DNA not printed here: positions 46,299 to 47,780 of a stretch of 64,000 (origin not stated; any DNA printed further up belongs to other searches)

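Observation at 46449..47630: Unrecognised secreted protein family present in three copies (46449, 59745, 61089)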

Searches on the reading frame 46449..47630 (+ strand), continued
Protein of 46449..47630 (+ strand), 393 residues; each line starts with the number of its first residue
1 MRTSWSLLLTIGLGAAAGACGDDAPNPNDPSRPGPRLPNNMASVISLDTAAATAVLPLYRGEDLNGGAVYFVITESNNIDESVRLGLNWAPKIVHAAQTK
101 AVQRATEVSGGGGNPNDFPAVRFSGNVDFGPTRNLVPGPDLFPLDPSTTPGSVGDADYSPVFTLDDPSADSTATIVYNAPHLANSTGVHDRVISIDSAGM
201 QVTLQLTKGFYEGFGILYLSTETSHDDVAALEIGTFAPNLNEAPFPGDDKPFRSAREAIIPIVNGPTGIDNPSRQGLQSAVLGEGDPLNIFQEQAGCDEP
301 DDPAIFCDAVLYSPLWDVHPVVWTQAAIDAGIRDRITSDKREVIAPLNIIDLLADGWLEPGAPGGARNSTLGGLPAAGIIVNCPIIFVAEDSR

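Call 36: fold_search(model_id=the predicted structure, library=pdb)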
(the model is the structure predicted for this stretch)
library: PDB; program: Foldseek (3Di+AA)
matches with E <= 10: 63; with E <= 0.001: 0
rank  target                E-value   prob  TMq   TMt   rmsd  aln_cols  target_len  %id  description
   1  3b5m_C                1.1e+00  0.01  0.09  0.14  15.8       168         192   13  Crystal structure of conserved uncharacterized protein from Rhodopirellula baltica (released 2007-11-13)
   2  3b5m_A                1.6e+00  0.01  0.08  0.11  16.6       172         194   13  Crystal structure of conserved uncharacterized protein from Rhodopirellula baltica (released 2007-11-13)
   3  2yh6_B                1.8e+00  0.06  0.06  0.18   6.8        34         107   15  Structure of the N-terminal domain of BamC from E. coli (released 2011-05-25)
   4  2yh6_C                2.2e+00  0.05  0.06  0.18   7.5        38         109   13  Structure of the N-terminal domain of BamC from E. coli (released 2011-05-25)
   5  7et6_A                2.8e+00  0.02  0.08  0.25  11.7       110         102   12  Crystal structure of Arabidopsis TEM1 B3-DNA complex (released 2021-09-15)
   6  7vdq_A                2.8e+00  0.02  0.09  0.11   8.9        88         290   15  The structure of cyclin-dependent kinase 5 (CDK5) in complex with p25 and Compound 7 (released 2022-03-09)
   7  2yh6_A                2.9e+00  0.04  0.06  0.18   6.9        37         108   14  Structure of the N-terminal domain of BamC from E. coli (released 2011-05-25)
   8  2yh6_D                3.5e+00  0.04  0.06  0.18   6.9        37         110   14  Structure of the N-terminal domain of BamC from E. coli (released 2011-05-25)
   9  9hg7_C                3.7e+00  0.04  0.06  0.12   6.8        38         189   13  BAM-SurA complex in the swing-out state (released 2025-04-16)
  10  7us6_A                3.7e+00  0.00  0.09  0.04  24.3       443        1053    8  Structure of the human coronavirus CCoV-HuPn-2018 spike glycoprotein with domain 0 in the proximal conformation (released 2022-08-24)
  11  4rnc_A                3.9e+00  0.04  0.05  0.07   2.1        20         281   10  Crystal structure of an esterase RhEst1 from Rhodococcus sp. ECU1013 (released 2015-10-28)
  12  7une_O                3.9e+00  0.03  0.04  0.04   9.7        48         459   12  The V1 region of bovine V-ATPase in complex with human mEAK7 (focused refinement) (released 2022-06-15)
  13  6iml_A                4.4e+00  0.05  0.06  0.06   2.4        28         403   14  The crystal structure of AsfvLIG:CT1 complex (released 2019-02-27)
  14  1qqw_B                4.4e+00  0.01  0.05  0.04  11.3        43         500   19  CRYSTAL STRUCTURE OF HUMAN ERYTHROCYTE CATALASE (released 1999-06-14)
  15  6imn_A                4.7e+00  0.05  0.05  0.05   1.8        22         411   18  The crystal structure of AsfvLIG:CT2 complex (released 2019-02-27)
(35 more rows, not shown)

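Call 46: search_protein_representatives(alignment_id=A2)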
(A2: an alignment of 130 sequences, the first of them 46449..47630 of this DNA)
Query: 130 sequences, 383 profile positions. Proteins with E-value up to 0.001 (for the whole library): 1769; up to 1e-10: 1037; up to 1e-30: 367. The best 150 are listed.
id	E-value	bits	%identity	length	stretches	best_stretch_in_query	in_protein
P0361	0.0e+00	1866.1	-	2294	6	44-378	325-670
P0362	6.2e-299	1006.4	-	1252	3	45-379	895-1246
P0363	5.2e-190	647.9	-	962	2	45-380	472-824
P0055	9.8e-135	465.9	-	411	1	27-382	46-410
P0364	3.5e-128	444.4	-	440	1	8-382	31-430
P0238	9.0e-128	443.0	-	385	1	15-380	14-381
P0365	1.8e-125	435.4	-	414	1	14-380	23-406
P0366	1.1e-112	393.3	-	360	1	46-377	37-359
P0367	4.9e-111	387.9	-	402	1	45-377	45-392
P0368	5.8e-107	374.5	-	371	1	12-377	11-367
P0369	3.3e-106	372.0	-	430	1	15-380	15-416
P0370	3.7e-104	365.3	-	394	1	27-378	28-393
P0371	2.1e-101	356.2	-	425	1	8-382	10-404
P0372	4.8e-100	351.7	-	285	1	100-380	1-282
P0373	1.2e-99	350.5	-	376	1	46-377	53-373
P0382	5.3e-93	328.5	-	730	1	87-382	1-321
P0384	7.9e-90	318.1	-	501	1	45-376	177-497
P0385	1.3e-89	317.4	-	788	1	14-377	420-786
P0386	8.0e-89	314.8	-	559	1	66-376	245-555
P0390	3.6e-88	312.6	-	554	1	64-376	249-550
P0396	1.6e-85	303.9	-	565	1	44-376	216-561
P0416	3.6e-77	276.4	-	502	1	59-375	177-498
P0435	9.0e-73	262.0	-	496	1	67-378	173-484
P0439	6.3e-72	259.2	-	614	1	57-374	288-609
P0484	1.2e-59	218.8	-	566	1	38-376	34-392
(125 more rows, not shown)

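Call 47: search_protein_families(library=pfam, proteins=[P0385, P0386, P0390, P0396, P0439, P0384, P0416, P0382, P0484, P0435], max_evalue=0.01)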
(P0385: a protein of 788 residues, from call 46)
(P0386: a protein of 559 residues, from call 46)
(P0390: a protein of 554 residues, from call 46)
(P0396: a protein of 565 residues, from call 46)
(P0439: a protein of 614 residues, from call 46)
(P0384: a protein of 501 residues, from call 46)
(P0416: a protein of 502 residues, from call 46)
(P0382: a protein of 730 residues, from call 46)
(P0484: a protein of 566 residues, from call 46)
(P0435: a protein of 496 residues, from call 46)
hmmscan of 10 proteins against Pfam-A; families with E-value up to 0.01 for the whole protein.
P0385 (788 aa): 4 families
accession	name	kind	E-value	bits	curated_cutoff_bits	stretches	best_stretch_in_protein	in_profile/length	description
PF00107.32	ADH_zinc_N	-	9.9e-19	68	31.8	1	190-279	1-90/129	Zinc-binding dehydrogenase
PF24298.1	DUF7482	-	1.8e-14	54.5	27.5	2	586-742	105-241/257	Domain of unknown function (DUF7482)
PF08240.17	ADH_N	-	8.8e-13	48.9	23.5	1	32-146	1-104/104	Alcohol dehydrogenase GroES-like domain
PF13602.12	ADH_zinc_N_2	-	9e-05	23.9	27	1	222-297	1-74/134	Zinc-binding dehydrogenase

P0386 (559 aa): 3 families
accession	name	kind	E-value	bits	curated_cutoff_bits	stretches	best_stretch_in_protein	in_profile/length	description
PF24298.1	DUF7482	-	4e-11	43.5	27.5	1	248-305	144-202/257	Domain of unknown function (DUF7482)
PF00498.31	FHA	-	1.3e-06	29.2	20.7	1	36-89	13-67/67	FHA domain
PF16697.10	Yop-YscD_cpl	-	0.00061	20.4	33.2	1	7-95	2-90/94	Inner membrane component of T3SS, cytoplasmic domain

P0390 (554 aa): 3 families
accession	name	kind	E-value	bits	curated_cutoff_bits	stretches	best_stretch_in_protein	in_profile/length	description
PF00498.31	FHA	-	5e-17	62.5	20.7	1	25-90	2-67/67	FHA domain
PF16697.10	Yop-YscD_cpl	-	4.6e-10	40.1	33.2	1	7-97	1-91/94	Inner membrane component of T3SS, cytoplasmic domain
PF24298.1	DUF7482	-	0.00076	19.7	27.5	0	265-310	156-202/257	Domain of unknown function (DUF7482)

P0396 (565 aa): 3 families
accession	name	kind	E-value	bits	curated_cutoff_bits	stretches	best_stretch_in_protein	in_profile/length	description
PF00498.31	FHA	-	9.8e-17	61.6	20.7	1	27-90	2-67/67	FHA domain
PF24298.1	DUF7482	-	4.4e-13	50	27.5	1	242-303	139-202/257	Domain of unknown function (DUF7482)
PF16697.10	Yop-YscD_cpl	-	6.8e-13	49.1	33.2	1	10-93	2-87/94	Inner membrane component of T3SS, cytoplasmic domain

P0439 (614 aa): 1 family
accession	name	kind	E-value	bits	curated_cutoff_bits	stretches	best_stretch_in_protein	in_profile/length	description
PF24298.1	DUF7482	-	5.8e-09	36.5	27.5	1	314-493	3-187/257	Domain of unknown function (DUF7482)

P0384 (501 aa): 3 families
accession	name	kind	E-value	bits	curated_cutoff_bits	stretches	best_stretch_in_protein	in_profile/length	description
PF00498.31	FHA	-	1.6e-15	57.7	20.7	1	39-90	15-67/67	FHA domain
PF16697.10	Yop-YscD_cpl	-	1.8e-08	34.9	33.2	1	37-96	31-90/94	Inner membrane component of T3SS, cytoplasmic domain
PF24298.1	DUF7482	-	1e-07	32.4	27.5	1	196-257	140-202/257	Domain of unknown function (DUF7482)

P0416 (502 aa): 1 family
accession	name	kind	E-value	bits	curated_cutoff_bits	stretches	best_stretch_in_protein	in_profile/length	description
PF24298.1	DUF7482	-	6.3e-10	39.6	27.5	2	326-453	128-238/257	Domain of unknown function (DUF7482)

P0382 (730 aa): 3 families
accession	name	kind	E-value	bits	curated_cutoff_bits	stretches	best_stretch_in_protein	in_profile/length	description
PF03160.20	Calx-beta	-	4.9e-18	65.7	27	1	339-450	4-118/119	Calx-beta domain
PF13946.11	DUF4214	-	6.6e-14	52.2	23.2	1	465-492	22-49/72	Domain of unknown function (DUF4214)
PF24298.1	DUF7482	-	3.7e-09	37.1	27.5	1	88-198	97-205/257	Domain of unknown function (DUF7482)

P0484 (566 aa): 1 family
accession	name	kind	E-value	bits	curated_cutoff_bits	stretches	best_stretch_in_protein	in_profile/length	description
PF24298.1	DUF7482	-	1.4e-08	35.2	27.5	1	59-111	137-187/257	Domain of unknown function (DUF7482)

P0435 (496 aa): 1 family
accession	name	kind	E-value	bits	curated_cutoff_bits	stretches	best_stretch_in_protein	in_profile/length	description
PF24298.1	DUF7482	-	8.1e-07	29.4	27.5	1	307-437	128-242/257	Domain of unknown function (DUF7482)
